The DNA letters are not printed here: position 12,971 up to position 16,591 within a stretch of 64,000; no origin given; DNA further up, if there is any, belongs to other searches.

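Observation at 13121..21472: Compact class I lanthipeptide operon (lanT-lanA-lanC-lanB) using class II-style GG-leader/C39 processing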

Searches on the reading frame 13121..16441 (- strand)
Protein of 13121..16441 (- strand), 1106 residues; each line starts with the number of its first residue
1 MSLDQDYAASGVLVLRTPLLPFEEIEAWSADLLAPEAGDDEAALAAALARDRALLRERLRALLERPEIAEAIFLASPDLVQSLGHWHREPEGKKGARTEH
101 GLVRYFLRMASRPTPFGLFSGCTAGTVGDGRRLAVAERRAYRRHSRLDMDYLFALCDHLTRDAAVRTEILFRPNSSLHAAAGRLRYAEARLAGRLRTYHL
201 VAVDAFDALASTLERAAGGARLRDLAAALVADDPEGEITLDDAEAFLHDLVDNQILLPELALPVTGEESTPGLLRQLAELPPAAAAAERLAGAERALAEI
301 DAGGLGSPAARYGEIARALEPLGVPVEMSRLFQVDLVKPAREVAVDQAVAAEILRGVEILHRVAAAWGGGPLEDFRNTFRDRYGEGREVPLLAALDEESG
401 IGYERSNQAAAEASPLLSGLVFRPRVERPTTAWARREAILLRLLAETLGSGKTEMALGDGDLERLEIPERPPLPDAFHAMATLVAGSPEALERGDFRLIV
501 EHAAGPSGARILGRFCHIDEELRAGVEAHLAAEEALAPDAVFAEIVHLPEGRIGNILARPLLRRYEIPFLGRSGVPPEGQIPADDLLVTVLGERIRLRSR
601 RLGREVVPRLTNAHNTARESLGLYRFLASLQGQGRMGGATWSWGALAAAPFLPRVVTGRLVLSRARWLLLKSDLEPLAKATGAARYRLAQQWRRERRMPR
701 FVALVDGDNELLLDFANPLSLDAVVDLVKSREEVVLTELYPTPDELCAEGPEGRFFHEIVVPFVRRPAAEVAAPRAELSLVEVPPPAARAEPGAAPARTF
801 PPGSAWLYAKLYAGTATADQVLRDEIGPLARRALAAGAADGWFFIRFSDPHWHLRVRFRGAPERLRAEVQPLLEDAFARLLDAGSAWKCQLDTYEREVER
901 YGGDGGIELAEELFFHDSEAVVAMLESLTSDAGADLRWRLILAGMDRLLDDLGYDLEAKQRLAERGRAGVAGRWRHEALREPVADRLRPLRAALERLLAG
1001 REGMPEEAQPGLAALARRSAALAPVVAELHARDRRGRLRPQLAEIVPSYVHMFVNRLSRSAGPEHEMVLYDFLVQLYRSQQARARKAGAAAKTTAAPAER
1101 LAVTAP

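Call 7: search_protein_families(library=pfam, proteins=[window:13121-16441:-], max_evalue=0.01)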
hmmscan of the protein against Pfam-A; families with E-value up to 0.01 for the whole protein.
window:13121-16441:- (1106 aa): 2 families
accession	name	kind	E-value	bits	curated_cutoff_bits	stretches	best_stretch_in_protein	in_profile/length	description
PF04738.18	Lant_dehydr_N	-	1.8e-171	572.1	28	1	64-722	1-647/649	Lantibiotic dehydratase, N terminus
PF14028.11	Lant_dehydr_C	-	1.3e-61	209.5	24.4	1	806-1077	1-255/255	Lantibiotic biosynthesis dehydratase C-term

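Call 8: search_protein_families(library=ncbifam, proteins=[window:13121-16441:-], max_evalue=0.01)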
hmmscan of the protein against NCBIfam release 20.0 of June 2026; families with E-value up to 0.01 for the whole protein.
window:13121-16441:- (1106 aa): 1 family
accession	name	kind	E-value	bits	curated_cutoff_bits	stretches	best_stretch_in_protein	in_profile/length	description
TIGR03891.1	thiopep_ocin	subfamily_domain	4.1e-64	217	48.45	1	806-1076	1-262/263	thiopeptide-type bacteriocin biosynthesis protein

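Call 23: find_related_loci(query=window:13121-16441:-, collection=genome_contigs, flank=10000)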
Query window:13121-16441:- (1106 aa) in genome_contigs; peptide patterns used: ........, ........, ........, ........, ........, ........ (x = any residue, [..] = any of these).
47 stretches matched a pattern; 13 encode a relative of the query (tblastn E <= 1e-3); 13 distinct loci.
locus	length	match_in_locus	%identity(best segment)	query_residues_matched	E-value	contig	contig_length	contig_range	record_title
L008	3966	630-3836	69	1-1080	0e+0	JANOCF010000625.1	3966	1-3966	MAG: Holophagales bacterium isolate VAR_17_metabat_435 VAR_17_k141_2889356, whole genome shotgun sequence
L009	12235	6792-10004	66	1-1077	0e+0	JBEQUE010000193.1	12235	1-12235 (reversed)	MAG: Acidobacteriota bacterium isolate MAG_Dt_02 k247_1860591, whole genome shotgun sequence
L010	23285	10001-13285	62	4-1092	0e+0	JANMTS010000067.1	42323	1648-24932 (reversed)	MAG: Holophagales bacterium isolate SOY_29_metabat_132 SOY_29_k141_4695886, whole genome shotgun sequence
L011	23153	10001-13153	60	3-1087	0e+0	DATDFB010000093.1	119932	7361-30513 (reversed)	MAG TPA_asm: Thermoanaerobaculia bacterium isolate SMAG_U215 k141_331318, whole genome shotgun sequence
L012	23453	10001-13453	52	2-1077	0e+0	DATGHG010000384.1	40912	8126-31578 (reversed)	MAG TPA_asm: Thermoanaerobaculia bacterium isolate SMAG_U9774 k141_259506, whole genome shotgun sequence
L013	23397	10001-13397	53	2-1077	0e+0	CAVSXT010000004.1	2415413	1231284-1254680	MAG: uncultured Acidobacteriota bacterium isolate MFD05521.bin.1.4 genome assembly, contig: contig_4704, whole genome sh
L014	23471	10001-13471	53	4-1085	0e+0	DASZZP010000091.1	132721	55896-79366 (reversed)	MAG TPA_asm: Thermoanaerobaculia bacterium isolate SMAG_U6239 k141_86586, whole genome shotgun sequence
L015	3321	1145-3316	55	4-722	0e+0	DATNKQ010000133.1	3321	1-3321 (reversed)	MAG TPA_asm: Thermoanaerobaculia bacterium isolate SMAG_U11429 k141_799109, whole genome shotgun sequence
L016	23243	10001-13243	57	1-1088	0e+0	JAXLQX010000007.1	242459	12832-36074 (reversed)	MAG: Thermoanaerobaculia bacterium isolate STL-ACI14 C1.267.fa-7, whole genome shotgun sequence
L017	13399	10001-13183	66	5-1077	0e+0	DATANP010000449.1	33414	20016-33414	MAG TPA_asm: Thermoanaerobaculia bacterium isolate SMAG_U7022 k141_530883, whole genome shotgun sequence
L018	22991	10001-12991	38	59-1083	7e-170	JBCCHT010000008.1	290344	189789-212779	MAG: Myxococcota bacterium isolate P01_B01_bin.73 k141_4196946_length_290344_cov_29.9044, whole genome shotgun sequence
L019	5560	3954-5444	30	7-555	6e-77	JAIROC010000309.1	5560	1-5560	MAG: Bacteroidales bacterium isolate Cd354_bin6 k119_2171671, whole genome shotgun sequence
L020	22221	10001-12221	45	379-1100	7e-57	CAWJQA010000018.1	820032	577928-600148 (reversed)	MAG: uncultured Holophagales bacterium isolate MFD02979.bin.2.191 genome assembly, contig: contig_70670, whole genome sh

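Call 39: search_solved_structures(query=window:13121-16441:-, show_alignments=2)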
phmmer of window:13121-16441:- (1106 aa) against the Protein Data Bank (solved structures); distinct sequences matched with E-value up to 0.001: 4.
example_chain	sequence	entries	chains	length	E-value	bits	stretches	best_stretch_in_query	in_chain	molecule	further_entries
5ehk_A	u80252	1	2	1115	8.1e-60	206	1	31-933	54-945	Lantibiotic dehydratase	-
9g04_A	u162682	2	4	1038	2.3e-39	138.3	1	55-922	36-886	Thiopeptide-type bacteriocin biosynthesis domain containing protein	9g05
4wd9_A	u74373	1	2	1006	2.1e-27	98.7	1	537-935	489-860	Nisin biosynthesis protein NisB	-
6m7y_A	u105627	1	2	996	2.8e-27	98.3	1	537-935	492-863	Nisin biosynthesis protein NisB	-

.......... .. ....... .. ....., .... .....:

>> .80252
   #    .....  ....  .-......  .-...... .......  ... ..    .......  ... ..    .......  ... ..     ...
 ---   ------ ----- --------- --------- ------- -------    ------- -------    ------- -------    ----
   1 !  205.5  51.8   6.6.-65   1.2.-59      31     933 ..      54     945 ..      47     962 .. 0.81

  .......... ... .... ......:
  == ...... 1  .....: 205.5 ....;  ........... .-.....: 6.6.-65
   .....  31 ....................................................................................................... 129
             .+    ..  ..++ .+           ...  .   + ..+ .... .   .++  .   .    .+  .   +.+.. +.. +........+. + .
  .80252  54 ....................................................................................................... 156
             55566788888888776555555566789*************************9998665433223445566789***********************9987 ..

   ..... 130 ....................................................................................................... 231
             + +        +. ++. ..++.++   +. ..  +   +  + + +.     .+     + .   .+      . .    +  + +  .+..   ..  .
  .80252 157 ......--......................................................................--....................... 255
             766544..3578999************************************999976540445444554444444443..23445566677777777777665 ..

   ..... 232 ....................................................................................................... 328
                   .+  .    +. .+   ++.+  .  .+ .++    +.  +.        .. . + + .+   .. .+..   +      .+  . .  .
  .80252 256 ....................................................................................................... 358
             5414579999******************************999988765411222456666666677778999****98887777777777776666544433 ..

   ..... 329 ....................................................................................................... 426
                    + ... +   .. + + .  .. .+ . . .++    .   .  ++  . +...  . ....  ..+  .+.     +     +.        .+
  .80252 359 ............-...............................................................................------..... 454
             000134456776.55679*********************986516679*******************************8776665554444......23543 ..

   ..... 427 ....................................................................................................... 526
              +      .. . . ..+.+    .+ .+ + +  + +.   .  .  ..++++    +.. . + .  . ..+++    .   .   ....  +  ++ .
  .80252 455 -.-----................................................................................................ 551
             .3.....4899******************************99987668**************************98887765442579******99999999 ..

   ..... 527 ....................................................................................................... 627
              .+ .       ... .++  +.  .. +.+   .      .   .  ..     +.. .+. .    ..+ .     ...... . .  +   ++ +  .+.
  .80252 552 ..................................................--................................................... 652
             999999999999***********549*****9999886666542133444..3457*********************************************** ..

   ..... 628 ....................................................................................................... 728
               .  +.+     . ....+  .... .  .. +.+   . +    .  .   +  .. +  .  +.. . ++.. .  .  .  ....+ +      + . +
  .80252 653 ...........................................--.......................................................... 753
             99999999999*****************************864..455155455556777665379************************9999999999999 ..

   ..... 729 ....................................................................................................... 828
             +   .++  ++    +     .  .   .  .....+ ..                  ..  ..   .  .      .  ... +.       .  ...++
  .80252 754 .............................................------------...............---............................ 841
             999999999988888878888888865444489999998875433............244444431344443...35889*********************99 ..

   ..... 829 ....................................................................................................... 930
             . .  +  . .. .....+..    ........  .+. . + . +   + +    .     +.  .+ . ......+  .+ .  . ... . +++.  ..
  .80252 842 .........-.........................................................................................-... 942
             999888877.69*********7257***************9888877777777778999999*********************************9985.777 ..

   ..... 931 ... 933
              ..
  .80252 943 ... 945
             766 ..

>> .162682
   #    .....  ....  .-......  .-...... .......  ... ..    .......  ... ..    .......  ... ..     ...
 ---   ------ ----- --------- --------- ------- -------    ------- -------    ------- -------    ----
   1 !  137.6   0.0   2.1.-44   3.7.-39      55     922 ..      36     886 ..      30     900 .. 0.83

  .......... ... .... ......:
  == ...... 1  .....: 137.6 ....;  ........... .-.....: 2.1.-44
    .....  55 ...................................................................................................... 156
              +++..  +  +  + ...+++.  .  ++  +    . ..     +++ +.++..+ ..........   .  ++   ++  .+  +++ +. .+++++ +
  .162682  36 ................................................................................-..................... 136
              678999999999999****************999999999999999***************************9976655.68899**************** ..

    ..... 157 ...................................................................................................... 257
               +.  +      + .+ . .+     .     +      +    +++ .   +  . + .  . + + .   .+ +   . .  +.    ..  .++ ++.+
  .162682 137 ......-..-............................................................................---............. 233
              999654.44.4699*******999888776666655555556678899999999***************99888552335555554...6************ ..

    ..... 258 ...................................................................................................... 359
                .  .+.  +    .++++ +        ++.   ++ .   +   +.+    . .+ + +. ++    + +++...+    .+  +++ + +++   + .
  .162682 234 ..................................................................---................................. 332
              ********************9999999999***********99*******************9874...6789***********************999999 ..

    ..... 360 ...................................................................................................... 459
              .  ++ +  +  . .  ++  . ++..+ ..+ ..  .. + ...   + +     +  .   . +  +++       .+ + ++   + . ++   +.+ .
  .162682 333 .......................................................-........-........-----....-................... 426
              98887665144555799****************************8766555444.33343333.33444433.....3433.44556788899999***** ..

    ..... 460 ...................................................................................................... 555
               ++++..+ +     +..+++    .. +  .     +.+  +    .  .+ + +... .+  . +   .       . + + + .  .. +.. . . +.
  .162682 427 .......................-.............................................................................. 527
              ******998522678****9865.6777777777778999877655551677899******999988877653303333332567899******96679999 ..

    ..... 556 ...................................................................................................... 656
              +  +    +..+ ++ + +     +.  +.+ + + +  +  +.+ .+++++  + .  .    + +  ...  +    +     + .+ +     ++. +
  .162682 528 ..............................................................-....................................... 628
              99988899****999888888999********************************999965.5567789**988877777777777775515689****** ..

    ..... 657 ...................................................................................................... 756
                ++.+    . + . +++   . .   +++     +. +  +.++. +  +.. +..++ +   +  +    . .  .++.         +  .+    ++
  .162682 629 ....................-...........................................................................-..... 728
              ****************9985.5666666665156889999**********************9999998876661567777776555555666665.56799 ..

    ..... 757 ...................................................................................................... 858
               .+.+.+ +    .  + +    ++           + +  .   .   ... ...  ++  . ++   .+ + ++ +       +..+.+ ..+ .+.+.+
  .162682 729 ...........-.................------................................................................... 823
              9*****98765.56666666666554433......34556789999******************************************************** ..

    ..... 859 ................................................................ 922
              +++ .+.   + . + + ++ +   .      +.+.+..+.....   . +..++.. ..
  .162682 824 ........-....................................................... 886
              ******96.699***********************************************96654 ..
